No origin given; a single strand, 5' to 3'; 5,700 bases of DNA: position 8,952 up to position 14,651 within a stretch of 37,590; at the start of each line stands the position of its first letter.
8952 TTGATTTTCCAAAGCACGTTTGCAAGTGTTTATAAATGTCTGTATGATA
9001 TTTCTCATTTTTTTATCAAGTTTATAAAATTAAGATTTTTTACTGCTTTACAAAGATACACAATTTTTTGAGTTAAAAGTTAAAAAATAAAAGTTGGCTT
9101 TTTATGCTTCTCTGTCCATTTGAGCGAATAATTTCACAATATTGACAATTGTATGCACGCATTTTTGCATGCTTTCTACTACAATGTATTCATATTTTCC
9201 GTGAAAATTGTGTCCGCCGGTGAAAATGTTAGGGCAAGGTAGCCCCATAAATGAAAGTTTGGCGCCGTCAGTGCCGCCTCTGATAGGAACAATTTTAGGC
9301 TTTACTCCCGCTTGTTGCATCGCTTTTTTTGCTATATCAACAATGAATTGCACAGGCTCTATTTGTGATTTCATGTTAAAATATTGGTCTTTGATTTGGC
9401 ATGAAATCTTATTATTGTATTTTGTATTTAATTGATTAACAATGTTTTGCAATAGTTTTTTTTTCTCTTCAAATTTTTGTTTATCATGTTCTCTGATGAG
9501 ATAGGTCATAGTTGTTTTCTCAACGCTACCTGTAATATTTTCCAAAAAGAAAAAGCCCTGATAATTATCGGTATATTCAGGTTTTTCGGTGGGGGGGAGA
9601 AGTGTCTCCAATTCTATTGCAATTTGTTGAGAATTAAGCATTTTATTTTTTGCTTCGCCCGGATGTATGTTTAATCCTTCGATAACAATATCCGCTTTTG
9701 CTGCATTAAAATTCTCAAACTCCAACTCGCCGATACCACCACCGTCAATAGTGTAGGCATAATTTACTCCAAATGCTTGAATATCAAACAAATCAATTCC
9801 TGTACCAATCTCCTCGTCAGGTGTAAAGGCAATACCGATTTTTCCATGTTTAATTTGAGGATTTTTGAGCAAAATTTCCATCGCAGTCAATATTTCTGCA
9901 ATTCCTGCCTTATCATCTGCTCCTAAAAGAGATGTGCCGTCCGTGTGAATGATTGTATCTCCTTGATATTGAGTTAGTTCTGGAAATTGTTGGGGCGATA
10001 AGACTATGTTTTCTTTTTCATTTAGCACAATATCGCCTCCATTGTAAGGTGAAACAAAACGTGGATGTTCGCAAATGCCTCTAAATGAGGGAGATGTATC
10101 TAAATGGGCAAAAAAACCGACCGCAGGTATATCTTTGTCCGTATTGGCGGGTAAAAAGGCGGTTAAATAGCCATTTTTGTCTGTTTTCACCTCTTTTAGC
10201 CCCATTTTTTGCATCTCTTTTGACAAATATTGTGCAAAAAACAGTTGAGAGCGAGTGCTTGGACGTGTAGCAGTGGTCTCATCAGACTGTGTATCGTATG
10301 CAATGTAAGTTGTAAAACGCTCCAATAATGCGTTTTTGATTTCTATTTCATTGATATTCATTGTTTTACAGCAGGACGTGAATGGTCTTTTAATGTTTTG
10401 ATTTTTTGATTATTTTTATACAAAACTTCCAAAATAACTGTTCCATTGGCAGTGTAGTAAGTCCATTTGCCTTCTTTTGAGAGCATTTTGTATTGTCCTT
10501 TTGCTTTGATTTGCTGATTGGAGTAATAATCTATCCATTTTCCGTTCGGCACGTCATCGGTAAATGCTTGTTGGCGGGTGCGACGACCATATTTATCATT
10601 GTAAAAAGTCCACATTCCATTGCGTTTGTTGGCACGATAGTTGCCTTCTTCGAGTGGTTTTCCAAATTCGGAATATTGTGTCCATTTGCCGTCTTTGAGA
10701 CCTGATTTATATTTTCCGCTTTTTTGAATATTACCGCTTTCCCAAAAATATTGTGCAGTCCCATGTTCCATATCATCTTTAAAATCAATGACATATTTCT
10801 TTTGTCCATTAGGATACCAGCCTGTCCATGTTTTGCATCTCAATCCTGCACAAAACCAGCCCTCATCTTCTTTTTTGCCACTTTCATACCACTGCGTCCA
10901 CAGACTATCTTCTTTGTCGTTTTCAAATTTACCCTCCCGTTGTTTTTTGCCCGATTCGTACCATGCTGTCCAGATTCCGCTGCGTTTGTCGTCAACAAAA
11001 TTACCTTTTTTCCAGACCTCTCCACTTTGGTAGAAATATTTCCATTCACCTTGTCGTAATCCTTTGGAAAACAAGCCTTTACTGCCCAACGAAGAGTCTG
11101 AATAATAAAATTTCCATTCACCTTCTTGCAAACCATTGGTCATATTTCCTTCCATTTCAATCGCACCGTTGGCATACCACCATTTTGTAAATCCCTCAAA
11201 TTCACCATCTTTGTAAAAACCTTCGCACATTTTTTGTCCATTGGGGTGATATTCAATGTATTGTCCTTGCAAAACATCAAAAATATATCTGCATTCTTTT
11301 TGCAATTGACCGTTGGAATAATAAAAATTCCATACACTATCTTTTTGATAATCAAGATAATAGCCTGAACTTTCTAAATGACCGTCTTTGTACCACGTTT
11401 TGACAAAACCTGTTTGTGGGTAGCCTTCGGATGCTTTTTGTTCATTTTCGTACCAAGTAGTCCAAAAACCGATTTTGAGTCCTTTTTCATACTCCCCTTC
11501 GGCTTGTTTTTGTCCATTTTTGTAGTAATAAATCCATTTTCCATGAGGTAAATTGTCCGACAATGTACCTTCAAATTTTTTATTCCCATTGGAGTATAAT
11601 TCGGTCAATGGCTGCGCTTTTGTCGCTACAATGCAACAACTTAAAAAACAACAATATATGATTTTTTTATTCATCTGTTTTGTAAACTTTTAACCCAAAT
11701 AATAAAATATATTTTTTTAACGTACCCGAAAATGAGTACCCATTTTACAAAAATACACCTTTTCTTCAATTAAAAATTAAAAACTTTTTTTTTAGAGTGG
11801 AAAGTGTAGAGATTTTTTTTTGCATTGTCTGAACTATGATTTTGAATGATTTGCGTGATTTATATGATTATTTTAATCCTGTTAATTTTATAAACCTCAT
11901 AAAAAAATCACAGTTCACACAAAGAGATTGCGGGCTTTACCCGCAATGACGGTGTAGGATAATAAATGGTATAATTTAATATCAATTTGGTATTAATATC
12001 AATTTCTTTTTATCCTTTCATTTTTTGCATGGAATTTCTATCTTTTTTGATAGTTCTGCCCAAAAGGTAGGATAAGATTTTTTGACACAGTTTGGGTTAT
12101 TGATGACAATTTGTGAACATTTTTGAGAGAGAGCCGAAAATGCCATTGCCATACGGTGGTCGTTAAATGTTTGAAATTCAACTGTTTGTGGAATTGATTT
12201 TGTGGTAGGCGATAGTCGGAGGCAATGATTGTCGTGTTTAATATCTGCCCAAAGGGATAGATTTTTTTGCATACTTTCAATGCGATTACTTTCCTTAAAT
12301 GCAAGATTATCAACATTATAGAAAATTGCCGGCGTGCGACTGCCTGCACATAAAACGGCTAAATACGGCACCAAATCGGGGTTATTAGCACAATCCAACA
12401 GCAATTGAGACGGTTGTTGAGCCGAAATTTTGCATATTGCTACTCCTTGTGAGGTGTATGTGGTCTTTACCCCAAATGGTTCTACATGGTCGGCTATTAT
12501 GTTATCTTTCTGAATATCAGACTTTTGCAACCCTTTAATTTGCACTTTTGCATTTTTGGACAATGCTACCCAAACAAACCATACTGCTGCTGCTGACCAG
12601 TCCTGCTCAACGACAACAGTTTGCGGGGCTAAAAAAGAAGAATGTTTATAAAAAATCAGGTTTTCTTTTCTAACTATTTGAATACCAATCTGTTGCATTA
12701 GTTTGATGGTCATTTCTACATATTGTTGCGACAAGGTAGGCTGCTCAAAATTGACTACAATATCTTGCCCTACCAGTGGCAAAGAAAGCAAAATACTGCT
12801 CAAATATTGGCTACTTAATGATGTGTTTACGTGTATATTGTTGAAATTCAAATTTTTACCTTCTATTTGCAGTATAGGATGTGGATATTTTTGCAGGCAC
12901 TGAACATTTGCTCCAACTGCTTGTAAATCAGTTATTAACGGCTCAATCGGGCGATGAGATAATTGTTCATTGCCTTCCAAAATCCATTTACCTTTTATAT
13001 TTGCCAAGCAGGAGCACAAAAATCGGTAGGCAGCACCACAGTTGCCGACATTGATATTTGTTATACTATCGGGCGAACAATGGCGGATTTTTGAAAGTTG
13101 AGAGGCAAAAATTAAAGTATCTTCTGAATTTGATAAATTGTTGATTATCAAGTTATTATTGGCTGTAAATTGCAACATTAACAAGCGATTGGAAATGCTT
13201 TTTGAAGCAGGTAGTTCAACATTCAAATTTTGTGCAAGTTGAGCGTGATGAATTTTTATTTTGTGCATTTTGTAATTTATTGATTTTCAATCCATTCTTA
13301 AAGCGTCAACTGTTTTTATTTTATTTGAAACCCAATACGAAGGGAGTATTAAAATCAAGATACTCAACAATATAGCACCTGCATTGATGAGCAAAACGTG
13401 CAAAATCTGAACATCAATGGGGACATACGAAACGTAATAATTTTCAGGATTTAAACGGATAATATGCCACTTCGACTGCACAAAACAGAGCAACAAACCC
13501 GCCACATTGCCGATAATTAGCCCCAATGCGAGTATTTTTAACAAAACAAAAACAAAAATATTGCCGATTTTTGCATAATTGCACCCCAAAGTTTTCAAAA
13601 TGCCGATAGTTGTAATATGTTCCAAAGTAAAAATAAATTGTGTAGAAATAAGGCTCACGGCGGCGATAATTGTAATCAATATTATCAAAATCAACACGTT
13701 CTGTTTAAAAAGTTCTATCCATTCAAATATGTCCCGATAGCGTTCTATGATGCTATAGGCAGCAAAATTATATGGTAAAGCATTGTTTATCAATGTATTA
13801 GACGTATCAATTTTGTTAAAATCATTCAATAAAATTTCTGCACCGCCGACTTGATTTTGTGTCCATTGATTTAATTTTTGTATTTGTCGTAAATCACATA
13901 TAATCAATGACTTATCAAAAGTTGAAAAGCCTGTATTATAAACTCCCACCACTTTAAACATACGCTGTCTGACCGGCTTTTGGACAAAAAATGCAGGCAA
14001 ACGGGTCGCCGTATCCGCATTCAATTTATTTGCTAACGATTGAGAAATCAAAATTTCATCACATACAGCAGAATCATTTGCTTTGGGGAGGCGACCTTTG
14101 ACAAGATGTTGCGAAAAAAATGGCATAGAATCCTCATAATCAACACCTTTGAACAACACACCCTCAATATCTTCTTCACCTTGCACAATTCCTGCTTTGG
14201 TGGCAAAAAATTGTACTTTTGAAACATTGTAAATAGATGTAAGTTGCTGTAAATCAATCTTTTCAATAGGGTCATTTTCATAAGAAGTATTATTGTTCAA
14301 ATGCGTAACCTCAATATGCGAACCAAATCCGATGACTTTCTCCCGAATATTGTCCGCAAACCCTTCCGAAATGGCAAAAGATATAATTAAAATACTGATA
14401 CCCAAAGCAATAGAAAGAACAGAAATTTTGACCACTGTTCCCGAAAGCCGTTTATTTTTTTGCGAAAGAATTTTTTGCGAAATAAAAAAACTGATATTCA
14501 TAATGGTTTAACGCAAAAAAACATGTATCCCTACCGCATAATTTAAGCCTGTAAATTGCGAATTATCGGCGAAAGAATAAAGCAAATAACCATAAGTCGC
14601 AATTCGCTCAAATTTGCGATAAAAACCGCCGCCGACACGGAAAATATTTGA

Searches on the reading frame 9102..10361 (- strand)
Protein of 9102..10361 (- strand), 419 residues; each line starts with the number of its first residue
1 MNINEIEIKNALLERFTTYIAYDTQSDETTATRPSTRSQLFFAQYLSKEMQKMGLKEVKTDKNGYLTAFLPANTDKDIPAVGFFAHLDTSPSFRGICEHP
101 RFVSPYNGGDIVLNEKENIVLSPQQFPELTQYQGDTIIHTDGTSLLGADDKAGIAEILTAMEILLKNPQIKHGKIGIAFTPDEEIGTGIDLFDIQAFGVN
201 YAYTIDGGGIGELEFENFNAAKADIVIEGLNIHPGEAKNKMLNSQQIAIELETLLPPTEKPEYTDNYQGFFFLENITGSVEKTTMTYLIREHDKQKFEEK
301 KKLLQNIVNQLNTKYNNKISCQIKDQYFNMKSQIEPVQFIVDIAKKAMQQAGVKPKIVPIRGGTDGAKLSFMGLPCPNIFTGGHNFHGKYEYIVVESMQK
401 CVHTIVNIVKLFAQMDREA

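Call 24: search_protein_families(library=pfam, proteins=[window:9102-10361:-])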
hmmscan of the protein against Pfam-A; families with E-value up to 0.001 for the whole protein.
window:9102-10361:- (419 aa): 2 families
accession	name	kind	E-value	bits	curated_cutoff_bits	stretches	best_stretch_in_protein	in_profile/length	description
PF01546.33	Peptidase_M20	-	4.8e-13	49.9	24.6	1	148-409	34-204/206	Peptidase family M20/M25/M40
PF07687.19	M20_dimer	-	4.3e-09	36.7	21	1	216-315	2-106/107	Peptidase dimerisation domain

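Call 68: list_cluster_members(proteins=[window:9102-10361:-, window:10358-11674:-, window:13287-14501:-, window:14508-15110:-, window:19551-20978:-, window:20985-22499:-, window:23555-26044:-, window:33706-35145:+, window:35866-36372:-, window:36376-37323:-])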
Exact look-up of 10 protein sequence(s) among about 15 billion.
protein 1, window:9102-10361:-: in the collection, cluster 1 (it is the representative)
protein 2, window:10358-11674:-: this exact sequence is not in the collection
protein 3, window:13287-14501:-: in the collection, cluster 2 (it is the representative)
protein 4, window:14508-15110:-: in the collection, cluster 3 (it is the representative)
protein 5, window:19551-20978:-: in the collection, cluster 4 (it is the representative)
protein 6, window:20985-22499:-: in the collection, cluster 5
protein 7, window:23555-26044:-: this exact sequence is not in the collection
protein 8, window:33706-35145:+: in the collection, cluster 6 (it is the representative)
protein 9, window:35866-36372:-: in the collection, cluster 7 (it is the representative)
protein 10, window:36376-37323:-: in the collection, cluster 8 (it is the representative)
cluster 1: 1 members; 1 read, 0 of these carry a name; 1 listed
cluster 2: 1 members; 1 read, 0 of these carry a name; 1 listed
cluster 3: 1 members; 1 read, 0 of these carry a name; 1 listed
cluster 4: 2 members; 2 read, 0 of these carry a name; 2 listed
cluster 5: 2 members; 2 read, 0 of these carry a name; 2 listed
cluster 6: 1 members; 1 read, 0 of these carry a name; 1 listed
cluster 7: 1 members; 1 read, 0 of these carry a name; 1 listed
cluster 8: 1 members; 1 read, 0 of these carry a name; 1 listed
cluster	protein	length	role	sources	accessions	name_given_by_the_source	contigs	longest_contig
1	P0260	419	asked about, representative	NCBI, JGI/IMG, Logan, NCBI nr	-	-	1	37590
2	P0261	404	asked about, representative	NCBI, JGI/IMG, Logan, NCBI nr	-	-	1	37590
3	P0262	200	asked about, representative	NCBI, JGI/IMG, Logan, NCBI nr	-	-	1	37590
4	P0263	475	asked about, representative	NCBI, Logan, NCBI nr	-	-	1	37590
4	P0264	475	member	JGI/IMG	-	-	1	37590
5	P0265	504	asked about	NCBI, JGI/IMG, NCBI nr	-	-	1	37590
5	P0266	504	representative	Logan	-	-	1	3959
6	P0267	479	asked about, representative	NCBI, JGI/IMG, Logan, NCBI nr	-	-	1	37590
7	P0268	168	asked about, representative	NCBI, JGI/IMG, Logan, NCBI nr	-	-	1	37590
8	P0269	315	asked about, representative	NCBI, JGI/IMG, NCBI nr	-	-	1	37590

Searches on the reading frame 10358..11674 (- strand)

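Call 24: search_protein_families(library=pfam, proteins=[window:10358-11674:-])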
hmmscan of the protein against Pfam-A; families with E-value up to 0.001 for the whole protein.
window:10358-11674:- (438 aa): 1 family
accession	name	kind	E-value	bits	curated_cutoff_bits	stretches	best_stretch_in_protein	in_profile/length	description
PF07661.19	MORN_2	-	1.2e-36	120.8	29.6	0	44-63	2-21/22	MORN repeat variant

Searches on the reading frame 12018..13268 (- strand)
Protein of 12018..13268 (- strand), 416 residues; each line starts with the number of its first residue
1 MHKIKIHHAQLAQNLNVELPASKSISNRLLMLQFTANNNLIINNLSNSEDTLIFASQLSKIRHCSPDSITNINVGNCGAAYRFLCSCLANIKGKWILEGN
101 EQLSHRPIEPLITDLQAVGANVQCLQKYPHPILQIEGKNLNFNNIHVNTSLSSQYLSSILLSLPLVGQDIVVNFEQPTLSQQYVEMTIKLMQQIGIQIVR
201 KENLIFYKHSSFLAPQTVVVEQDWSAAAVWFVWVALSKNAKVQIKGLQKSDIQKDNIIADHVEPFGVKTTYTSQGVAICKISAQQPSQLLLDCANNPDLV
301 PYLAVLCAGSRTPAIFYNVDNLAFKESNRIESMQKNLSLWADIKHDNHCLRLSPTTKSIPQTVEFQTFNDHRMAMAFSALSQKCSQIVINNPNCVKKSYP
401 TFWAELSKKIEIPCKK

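Call 24: search_protein_families(library=pfam, proteins=[window:12018-13268:-])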
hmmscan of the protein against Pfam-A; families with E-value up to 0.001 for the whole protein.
window:12018-13268:- (416 aa): 1 family
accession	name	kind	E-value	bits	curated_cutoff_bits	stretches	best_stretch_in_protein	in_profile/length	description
PF00275.25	EPSP_synthase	-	6.8e-62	210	22.8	1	16-406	10-417/417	EPSP synthase (3-phosphoshikimate 1-carboxyvinyltransferase)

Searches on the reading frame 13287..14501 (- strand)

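Call 24: search_protein_families(library=pfam, proteins=[window:13287-14501:-])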
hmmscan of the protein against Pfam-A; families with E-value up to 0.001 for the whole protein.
window:13287-14501:- (404 aa): 2 families
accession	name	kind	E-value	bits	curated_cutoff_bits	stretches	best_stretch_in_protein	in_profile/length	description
PF12704.14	MacB_PCD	-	3.4e-11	44.3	27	1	26-215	3-181/207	MacB-like periplasmic core domain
PF02687.27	FtsX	-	7.5e-09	36.1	25.5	1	271-392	2-116/120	FtsX-like permease C-terminal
